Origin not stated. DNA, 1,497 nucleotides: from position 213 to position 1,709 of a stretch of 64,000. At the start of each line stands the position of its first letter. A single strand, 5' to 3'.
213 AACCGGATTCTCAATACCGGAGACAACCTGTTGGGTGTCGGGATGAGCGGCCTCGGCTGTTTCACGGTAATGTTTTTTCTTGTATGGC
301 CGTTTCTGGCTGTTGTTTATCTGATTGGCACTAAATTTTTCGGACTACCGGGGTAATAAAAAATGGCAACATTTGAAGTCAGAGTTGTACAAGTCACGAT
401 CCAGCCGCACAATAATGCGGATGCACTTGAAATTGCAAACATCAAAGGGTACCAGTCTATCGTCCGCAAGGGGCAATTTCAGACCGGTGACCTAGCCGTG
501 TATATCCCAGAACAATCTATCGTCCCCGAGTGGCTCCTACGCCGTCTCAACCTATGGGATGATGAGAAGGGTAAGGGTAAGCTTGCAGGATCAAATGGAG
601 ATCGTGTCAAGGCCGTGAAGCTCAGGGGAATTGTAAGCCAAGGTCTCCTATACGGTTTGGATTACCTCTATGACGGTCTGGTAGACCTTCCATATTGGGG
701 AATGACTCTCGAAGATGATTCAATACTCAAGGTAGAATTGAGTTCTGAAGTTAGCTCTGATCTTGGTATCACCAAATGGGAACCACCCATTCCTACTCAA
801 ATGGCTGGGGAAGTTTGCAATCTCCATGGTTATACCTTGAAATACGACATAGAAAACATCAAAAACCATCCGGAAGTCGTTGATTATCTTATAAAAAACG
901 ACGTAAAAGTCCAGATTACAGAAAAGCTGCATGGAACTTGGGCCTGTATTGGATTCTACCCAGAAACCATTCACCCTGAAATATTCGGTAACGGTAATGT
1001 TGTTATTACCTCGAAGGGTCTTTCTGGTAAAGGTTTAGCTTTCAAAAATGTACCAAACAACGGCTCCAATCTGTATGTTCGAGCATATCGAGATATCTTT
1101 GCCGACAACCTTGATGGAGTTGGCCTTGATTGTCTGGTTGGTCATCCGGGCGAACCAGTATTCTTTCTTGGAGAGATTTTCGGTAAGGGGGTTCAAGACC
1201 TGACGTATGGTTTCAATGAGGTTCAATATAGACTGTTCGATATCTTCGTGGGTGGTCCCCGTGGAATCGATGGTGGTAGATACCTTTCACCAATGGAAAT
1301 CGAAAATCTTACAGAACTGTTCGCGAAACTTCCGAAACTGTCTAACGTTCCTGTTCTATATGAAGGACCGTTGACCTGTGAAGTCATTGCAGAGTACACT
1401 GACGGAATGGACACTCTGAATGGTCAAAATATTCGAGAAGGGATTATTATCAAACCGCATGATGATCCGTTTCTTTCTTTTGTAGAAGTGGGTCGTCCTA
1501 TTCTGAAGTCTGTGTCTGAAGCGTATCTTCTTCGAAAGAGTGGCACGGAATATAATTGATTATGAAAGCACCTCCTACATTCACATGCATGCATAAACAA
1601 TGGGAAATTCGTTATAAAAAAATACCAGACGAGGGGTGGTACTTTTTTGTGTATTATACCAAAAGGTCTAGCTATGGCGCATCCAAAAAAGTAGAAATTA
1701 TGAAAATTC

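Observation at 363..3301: Two adjacent RNA ligases, one fused to a tRNA-binding OB-fold, at the head of a dispersed tRNA-repair toolkit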

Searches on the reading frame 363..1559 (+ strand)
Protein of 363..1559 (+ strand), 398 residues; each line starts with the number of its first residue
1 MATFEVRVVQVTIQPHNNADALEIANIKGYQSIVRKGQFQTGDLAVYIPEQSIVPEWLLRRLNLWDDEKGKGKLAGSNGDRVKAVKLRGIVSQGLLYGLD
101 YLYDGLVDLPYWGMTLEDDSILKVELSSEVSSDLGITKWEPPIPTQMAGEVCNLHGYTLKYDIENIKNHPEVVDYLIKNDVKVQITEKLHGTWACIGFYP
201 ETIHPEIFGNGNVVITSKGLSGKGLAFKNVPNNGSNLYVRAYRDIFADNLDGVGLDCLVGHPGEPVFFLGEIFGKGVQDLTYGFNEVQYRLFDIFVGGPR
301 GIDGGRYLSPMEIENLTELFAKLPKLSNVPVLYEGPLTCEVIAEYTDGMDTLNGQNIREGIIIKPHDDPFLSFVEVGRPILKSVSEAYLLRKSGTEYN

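Call 4: search_protein_families(library=pfam, proteins=[window:363-1559:+], max_evalue=1)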
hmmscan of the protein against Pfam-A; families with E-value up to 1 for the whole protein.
window:363-1559:+ (398 aa): 2 families
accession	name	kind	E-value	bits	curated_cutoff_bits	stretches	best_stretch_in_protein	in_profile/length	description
PF09414.15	RNA_ligase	-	9.5e-18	65.3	27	1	182-383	2-170/171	RNA ligase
PF21189.3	PHA02142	-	1.6e-15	57.7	27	1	12-97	9-90/92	PHA02142 OB-fold domain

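Call 5: search_protein_families(library=phrogs, proteins=[window:363-1559:+], max_evalue=0.01)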
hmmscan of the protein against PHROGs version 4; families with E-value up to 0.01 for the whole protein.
window:363-1559:+ (398 aa): 2 families
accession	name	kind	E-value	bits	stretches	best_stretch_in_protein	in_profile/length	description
phrog_968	-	DNA, RNA and nucleotide metabolism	2.8e-46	159.3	1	4-393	9-393/398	RNA ligase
phrog_548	-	DNA, RNA and nucleotide metabolism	1.3e-15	58.4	1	176-393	26-238/341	RNA ligase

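Call 6: search_solved_structures(query=window:363-1559:+, max_evalue=10, show_alignments=3)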
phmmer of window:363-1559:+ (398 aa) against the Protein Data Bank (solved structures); distinct sequences matched with E-value up to 10: 11.
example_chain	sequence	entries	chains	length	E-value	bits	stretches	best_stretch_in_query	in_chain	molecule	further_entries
6vt3_A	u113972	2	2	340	5.7e-19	71.7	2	13-193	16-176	RNA Ligase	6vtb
5cot_A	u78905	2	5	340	8.5e-19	71.2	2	13-193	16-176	Naegleria gruberi RNA ligase | RNA ligase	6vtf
6vt1_A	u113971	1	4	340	1.1e-18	70.8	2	13-193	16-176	RNA Ligase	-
6vt4_A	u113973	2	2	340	1.6e-18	70.3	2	13-193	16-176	RNA Ligase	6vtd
5cou_A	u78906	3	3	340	3.9e-18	69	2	13-191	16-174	Naegleria gruberi RNA ligase | RNA ligase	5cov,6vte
6vt0_A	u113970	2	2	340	3.9e-18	69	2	13-191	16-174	RNA Ligase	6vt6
6vt9_A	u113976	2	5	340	4.7e-18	68.7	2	13-193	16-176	RNA ligase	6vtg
6vt8_A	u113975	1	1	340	5.2e-18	68.6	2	13-193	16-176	RNA Ligase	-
6vt5_A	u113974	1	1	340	5.6e-18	68.5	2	13-193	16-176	RNA Ligase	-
8k1c_A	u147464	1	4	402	0.097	15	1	47-102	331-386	Acetyl-CoA acetyltransferase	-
9jj8_Q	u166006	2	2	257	1.5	11.1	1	17-107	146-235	Light harvesting protein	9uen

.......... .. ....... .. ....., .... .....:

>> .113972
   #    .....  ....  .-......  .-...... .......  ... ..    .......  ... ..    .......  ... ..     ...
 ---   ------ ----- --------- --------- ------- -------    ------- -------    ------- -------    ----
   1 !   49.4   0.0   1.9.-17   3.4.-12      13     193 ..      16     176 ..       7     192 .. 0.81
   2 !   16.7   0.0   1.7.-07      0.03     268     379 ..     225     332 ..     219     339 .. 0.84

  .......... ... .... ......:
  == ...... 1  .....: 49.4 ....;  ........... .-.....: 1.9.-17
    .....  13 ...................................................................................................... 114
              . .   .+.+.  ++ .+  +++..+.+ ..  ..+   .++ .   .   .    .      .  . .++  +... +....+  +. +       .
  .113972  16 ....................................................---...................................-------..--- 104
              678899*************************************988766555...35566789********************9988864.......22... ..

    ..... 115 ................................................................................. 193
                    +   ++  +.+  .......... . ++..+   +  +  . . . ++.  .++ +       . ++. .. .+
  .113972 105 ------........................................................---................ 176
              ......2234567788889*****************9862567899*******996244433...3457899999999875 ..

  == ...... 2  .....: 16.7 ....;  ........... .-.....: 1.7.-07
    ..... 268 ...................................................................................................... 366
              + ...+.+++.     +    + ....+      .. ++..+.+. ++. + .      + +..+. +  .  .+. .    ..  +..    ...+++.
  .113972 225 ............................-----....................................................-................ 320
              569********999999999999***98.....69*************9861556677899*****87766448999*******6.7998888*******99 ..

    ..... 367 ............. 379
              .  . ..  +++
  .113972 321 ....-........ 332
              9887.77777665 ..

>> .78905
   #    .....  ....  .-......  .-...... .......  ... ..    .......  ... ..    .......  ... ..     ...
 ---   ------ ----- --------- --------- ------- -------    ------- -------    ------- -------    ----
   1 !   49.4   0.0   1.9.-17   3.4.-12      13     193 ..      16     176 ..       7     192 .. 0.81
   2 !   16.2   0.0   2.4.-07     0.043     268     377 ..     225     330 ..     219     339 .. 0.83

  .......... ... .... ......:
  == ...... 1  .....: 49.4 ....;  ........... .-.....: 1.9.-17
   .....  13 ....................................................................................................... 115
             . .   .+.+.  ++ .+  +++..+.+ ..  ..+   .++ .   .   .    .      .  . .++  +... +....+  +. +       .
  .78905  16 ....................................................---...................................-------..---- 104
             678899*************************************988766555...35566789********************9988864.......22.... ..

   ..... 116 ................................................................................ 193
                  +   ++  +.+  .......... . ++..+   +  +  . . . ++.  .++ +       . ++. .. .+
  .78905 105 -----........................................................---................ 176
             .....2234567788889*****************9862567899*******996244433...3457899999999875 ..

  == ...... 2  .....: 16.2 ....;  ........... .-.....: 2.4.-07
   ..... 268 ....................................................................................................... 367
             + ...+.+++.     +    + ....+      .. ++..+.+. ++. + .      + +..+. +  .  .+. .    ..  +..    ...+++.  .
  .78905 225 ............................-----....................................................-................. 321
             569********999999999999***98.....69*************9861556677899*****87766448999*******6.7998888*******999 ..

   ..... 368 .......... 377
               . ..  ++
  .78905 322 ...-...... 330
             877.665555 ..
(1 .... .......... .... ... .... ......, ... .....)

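Call 14: search_dna_similar(query=window:363-1559:+, collection=phages, mode=protein, max_rows=30)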
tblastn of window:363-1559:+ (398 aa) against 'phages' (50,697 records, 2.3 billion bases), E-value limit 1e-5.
Records with a match: 175; places in all: 175; records where one place covers at least 80% of the query: 38.
Best place of each record, by identity: <60% 175.
By first word of the organism name: Pseudomonas 126; Aeromonas 10; Sinorhizobium 7; uncultured 5; Brevundimonas 5; Caulobacter 4; Burkholderia 4; Caudoviricetes 3; Microbacterium 3; Synechococcus 2; and 5 more.
By host as written in the record: Pseudomonas aeruginosa 48; Pseudomonas aeruginosa PAO1 25; - 12; Pseudomonas aeruginosa PAK 10; Sinorhizobium meliloti 7; Aeromonas hydrophila BIOTECH 10089 6; Brevundimonas pondensis LVF1 4; Pseudomonas putida PpG1 4; and 39 more.
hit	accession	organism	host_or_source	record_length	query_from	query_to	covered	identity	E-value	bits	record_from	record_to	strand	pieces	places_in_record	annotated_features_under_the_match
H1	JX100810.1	Caulobacter phage CcrColossus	Caulobacter crescentus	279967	1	398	100%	38.1%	8e-62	221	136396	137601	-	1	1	putative RNA ligase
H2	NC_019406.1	Caulobacter phage CcrColossus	Caulobacter crescentus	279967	1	398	100%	38.1%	8e-62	221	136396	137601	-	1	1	RNA ligase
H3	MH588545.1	Caulobacter phage CcrPW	Caulobacter vibrioides CB15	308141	1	398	100%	37.7%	1e-61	220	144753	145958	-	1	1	hypothetical protein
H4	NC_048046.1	Caulobacter phage CcrPW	Caulobacter vibrioides CB15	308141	1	398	100%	37.7%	1e-61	220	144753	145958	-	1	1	RNA ligase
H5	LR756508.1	uncultured phage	metagenomic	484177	1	395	99%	37.9%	6e-68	238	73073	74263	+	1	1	record has no annotation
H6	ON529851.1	Brevundimonas phage vB_BpoS-Marchewka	Brevundimonas pondensis LVF1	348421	1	396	99%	35.4%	1e-55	202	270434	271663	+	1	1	RNA ligase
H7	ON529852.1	Brevundimonas phage vB_BpoS-Kabachok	Brevundimonas pondensis LVF1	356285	1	396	99%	35.2%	5e-54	198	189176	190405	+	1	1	RNA ligase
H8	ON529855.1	Brevundimonas phage vB_BpoS-Domovoi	Brevundimonas pondensis EIF1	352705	1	396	99%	35.2%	1e-53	197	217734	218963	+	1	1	RNA ligase 2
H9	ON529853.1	Brevundimonas phage vB_BpoS-Bambus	Brevundimonas pondensis LVF1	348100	1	396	99%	35.0%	1e-53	197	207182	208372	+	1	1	RNA ligase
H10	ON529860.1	Brevundimonas phage vB_BpoS-Papperlapapp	Brevundimonas pondensis LVF1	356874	1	396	99%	34.6%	6e-53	195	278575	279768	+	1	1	RNA ligase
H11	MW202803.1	Caudoviricetes sp.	Manatee Spring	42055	13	398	97%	32.8%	6e-31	130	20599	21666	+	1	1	RNA ligase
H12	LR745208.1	uncultured phage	metagenomic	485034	1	396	99%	30.2%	6e-28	122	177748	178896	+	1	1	record has no annotation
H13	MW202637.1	Caudoviricetes sp.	Manatee Spring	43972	1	391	98%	27.1%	2e-14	81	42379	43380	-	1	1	RNA ligase | ttudgA-like protein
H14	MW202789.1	Caudoviricetes sp.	Manatee Spring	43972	1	391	98%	27.1%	2e-14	81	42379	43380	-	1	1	RNA ligase | ttudgA-like protein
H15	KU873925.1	Pseudomonas phage pf16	Pseudomonas putida PpG1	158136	16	392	95%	27.6%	5e-18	92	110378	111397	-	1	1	hypothetical protein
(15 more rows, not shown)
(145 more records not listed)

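Call 17: find_homologous_proteins(query=window:363-1559:+, max_evalue=0.00001)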
Query window:363-1559:+ (398 aa): 4804 proteins with E <= 0.00001 among 7785 candidates; the best 120 are listed.
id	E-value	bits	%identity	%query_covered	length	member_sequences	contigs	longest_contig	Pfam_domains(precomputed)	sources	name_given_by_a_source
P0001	7.8e-271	916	100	100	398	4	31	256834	PF09414.16,PF21189.4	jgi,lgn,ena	-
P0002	5.2e-170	584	67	100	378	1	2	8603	PF09414.16,PF21189.4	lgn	-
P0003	1.7e-166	573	65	100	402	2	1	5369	PF09414.16,PF21189.4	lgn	-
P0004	1.3e-151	524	62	100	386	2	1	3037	PF09414.16,PF21189.4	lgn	-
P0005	1.0e-139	484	58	100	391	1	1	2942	PF09414.16,PF21189.4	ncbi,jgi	-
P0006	3.0e-137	476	58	100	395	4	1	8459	PF09414.16,PF21189.4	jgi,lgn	-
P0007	6.1e-134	465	56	100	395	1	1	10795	PF09414.16,PF21189.4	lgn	-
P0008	4.2e-131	456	58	100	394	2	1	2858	PF09414.16,PF21189.4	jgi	-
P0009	2.5e-130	453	57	100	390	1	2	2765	PF09414.16,PF21189.4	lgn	-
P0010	3.1e-130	453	57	100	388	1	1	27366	PF09414.16,PF21189.4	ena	-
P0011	2.0e-129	450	55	100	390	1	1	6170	PF09414.16,PF21189.4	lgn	-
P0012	3.3e-127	443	56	100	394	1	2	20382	PF09414.16,PF21189.4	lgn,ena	-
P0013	2.8e-126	440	57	100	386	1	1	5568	PF09414.16,PF21189.4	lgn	-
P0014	5.2e-126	439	56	100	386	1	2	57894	PF09414.16,PF21189.4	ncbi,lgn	-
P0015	7.0e-125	436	55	100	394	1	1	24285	PF09414.16,PF21189.4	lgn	-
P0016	1.2e-124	435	55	100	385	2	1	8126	PF09414.16,PF21189.4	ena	-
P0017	2.2e-124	434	55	100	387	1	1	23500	PF09414.16,PF21189.4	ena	-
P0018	3.7e-123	430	54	100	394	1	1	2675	PF09414.16,PF21189.4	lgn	-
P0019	3.9e-123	430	55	100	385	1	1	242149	PF09414.16,PF21189.4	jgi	jgi:RNA ligase (TIGR02306 family)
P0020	6.1e-122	426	54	100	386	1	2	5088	PF09414.16,PF21189.4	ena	-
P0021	1.3e-121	425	54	100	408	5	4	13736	PF09414.16,PF21189.4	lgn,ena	-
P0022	2.9e-120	420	52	100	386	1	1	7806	PF09414.16,PF21189.4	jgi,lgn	jgi:RNA ligase (TIGR02306 family)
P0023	1.4e-118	415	54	100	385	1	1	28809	PF09414.16,PF21189.4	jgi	-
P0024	1.1e-110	389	51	100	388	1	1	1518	PF09414.16,PF21189.4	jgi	jgi:RNA ligase (TIGR02306 family)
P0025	3.1e-106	374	50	100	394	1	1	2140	PF09414.16,PF21189.4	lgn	-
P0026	3.3e-104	367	47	100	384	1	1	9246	PF09414.16,PF21189.4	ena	-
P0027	6.1e-103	363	47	97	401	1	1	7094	PF09414.16,PF21189.4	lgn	-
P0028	6.7e-103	363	48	100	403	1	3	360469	PF09414.16,PF21189.4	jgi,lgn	-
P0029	1.1e-100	356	50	100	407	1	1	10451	PF09414.16,PF21189.4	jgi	-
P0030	2.3e-100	355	49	97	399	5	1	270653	PF09414.16,PF21189.4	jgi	-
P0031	3.4e-99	351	47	100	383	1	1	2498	PF09414.16,PF21189.4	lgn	-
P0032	1.1e-98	349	49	100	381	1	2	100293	PF09414.16,PF21189.4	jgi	-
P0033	1.3e-98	349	50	100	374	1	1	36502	PF09414.16,PF21189.4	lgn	-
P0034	5.5e-98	347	49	100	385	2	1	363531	PF09414.16,PF21189.4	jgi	-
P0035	6.2e-98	347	46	97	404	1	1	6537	PF09414.16,PF21189.4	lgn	-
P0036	6.8e-98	347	47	97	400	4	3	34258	PF09414.16,PF21189.4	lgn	-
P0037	7.9e-98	346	49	100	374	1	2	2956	PF09414.16,PF21189.4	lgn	-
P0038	9.0e-98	346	49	100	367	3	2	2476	PF09414.16,PF21189.4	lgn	-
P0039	1.0e-97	346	49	100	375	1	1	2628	PF09414.16,PF21189.4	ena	-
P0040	1.3e-97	346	49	100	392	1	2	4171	PF09414.16,PF21189.4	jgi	-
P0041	1.4e-97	346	49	100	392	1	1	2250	PF09414.16,PF21189.4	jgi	-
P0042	4.7e-97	344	46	100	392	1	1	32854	PF09414.16,PF21189.4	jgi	-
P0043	4.8e-97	344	46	100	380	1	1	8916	PF09414.16,PF21189.4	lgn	-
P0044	5.1e-97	344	47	100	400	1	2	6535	PF09414.16,PF21189.4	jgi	-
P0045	1.1e-96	343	49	100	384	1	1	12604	PF09414.16,PF21189.4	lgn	-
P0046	1.2e-96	343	48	98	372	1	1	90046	PF09414.16,PF21189.4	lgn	-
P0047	1.9e-96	342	46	100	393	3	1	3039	PF09414.16,PF21189.4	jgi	-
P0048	2.4e-96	341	47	100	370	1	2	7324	PF09414.16,PF21189.4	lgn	-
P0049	5.2e-96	340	49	100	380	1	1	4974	PF09414.16,PF21189.4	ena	-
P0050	5.5e-96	340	48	100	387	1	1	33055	PF09414.16,PF21189.4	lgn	-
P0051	6.6e-96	340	49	100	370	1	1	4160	PF09414.16,PF21189.4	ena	-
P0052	7.5e-96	340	48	100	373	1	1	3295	PF09414.16,PF21189.4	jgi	jgi:RNA ligase (TIGR02306 family)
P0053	1.0e-95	339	49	100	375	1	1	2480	PF09414.16,PF21189.4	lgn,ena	-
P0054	1.2e-95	339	48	100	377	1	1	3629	PF09414.16,PF21189.4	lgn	-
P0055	1.5e-95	339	47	100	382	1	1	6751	PF09414.16,PF21189.4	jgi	-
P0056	2.3e-95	338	49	100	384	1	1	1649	PF09414.16,PF21189.4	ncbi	-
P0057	2.3e-95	338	48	100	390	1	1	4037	PF09414.16,PF21189.4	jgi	-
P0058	2.4e-95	338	48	100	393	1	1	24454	PF09414.16,PF21189.4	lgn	-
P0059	2.7e-95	338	47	100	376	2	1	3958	PF09414.16,PF21189.4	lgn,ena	-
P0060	5.1e-95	337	47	100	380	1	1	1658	PF09414.16,PF21189.4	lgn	-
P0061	5.4e-95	337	48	100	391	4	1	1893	PF09414.16,PF21189.4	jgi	jgi:RNA ligase (TIGR02306 family)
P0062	5.5e-95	337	47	100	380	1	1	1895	PF09414.16,PF21189.4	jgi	jgi:RNA ligase (TIGR02306 family)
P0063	5.8e-95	337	47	100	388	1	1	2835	PF09414.16,PF21189.4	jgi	jgi:RNA ligase (TIGR02306 family)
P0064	8.3e-95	336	47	100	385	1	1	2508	PF09414.16,PF21189.4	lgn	-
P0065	9.3e-95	336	48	100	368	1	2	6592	PF09414.16,PF21189.4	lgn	-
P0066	9.8e-95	336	47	100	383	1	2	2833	PF09414.16,PF21189.4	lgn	-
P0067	1.1e-94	336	49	99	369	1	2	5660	PF09414.16,PF21189.4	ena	-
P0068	1.2e-94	336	48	100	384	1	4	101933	PF09414.16,PF21189.4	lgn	-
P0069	1.3e-94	336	46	100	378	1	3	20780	PF09414.16,PF21189.4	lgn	-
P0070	1.3e-94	336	46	100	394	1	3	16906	PF09414.16,PF21189.4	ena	-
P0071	1.3e-94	336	47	100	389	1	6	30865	PF09414.16,PF21189.4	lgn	-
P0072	1.4e-94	336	73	53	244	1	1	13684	PF09414.16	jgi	-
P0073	1.9e-94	335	46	100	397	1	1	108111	PF09414.16,PF21189.4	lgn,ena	-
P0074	2.0e-94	335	48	100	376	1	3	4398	PF09414.16,PF21189.4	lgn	-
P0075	2.0e-94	335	48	100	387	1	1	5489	PF09414.16,PF21189.4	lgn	-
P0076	2.0e-94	335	44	100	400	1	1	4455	PF09414.16,PF21189.4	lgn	-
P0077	2.1e-94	335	47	100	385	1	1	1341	PF09414.16,PF21189.4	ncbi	-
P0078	2.4e-94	335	48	100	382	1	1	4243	PF09414.16,PF21189.4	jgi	jgi:RNA ligase (TIGR02306 family)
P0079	2.5e-94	335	49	100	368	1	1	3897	PF09414.16,PF21189.4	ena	-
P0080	2.7e-94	335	47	100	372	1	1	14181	PF09414.16,PF21189.4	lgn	-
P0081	3.4e-94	334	47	100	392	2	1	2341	PF09414.16,PF21189.4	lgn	-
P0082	3.5e-94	334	47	100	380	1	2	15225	PF09414.16,PF21189.4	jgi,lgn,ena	jgi:RNA ligase (TIGR02306 family)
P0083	3.7e-94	334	45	100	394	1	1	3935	PF09414.16,PF21189.4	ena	-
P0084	3.7e-94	334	47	100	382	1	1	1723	PF09414.16,PF21189.4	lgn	-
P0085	3.9e-94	334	47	100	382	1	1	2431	PF09414.16,PF21189.4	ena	-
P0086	4.0e-94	334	47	100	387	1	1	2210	PF09414.16,PF21189.4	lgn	-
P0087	4.4e-94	334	50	100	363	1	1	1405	PF09414.16,PF21189.4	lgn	-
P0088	4.7e-94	334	46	100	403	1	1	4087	PF09414.16,PF21189.4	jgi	-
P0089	5.1e-94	334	45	100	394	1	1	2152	PF09414.16,PF21189.4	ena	-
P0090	5.5e-94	334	49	100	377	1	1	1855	PF09414.16,PF21189.4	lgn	-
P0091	7.3e-94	333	48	100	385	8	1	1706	PF09414.16,PF21189.4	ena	-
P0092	8.5e-94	333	47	99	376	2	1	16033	PF09414.16,PF21189.4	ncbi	-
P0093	9.3e-94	333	47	100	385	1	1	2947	PF09414.16,PF21189.4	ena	-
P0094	1.0e-93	333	49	100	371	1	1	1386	PF09414.16,PF21189.4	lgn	-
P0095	1.0e-93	333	44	100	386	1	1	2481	PF09414.16,PF21189.4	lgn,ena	-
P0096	1.5e-93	332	46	100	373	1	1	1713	PF09414.16,PF21189.4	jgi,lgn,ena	-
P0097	1.6e-93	332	45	100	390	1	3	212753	PF09414.16,PF21189.4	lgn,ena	-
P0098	1.6e-93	332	47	100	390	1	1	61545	PF09414.16,PF21189.4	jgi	-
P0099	1.8e-93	332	46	100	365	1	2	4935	PF09414.16,PF21189.4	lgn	-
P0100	2.1e-93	332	48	100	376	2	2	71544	PF09414.16,PF21189.4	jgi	jgi:RNA ligase (TIGR02306 family)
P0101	2.4e-93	332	48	100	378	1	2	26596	PF09414.16,PF21189.4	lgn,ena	-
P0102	3.2e-93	331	46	100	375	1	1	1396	PF09414.16,PF21189.4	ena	-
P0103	3.4e-93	331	47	100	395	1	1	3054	PF09414.16,PF21189.4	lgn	-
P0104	3.4e-93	331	48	100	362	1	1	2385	PF09414.16,PF21189.4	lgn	-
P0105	4.7e-93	331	45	100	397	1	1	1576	PF09414.16,PF21189.4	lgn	-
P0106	4.7e-93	331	46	100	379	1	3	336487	PF09414.16,PF21189.4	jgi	jgi:RNA ligase (TIGR02306 family)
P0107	5.3e-93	331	47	100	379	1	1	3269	PF09414.16,PF21189.4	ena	-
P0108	6.4e-93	330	47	99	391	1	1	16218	PF09414.16,PF21189.4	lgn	-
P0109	7.0e-93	330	47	100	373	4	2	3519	PF09414.16,PF21189.4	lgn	-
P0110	7.1e-93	330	47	100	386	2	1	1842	PF09414.16,PF21189.4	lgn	-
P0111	1.1e-92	329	46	100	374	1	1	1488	PF09414.16,PF21189.4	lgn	-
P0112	1.2e-92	329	48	100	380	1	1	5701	PF09414.16,PF21189.4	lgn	-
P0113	1.2e-92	329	49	100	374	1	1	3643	PF09414.16,PF21189.4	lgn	-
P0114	1.2e-92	329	45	100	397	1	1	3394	PF09414.16,PF21189.4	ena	-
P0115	1.4e-92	329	45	100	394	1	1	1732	PF09414.16,PF21189.4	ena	-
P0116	1.5e-92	329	45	100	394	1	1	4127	PF09414.16,PF21189.4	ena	-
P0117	1.5e-92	329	45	100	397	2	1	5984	PF09414.16,PF21189.4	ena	-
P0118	2.0e-92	329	48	100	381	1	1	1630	PF09414.16,PF21189.4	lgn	-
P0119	2.4e-92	328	47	100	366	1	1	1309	PF09414.16,PF21189.4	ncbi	-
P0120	2.6e-92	328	48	100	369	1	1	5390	PF09414.16,PF21189.4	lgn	-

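Call 19: search_protein_families(library=ncbifam, proteins=[window:363-1559:+], max_evalue=0.01)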
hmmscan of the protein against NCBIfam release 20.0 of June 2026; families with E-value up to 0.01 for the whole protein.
window:363-1559:+ (398 aa): 1 family
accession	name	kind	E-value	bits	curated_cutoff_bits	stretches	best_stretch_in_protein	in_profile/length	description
TIGR02306.1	RNA_lig_DRB0094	equivalog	5.6e-56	189.9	151.15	1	11-391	9-341/341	RNA ligase (ATP)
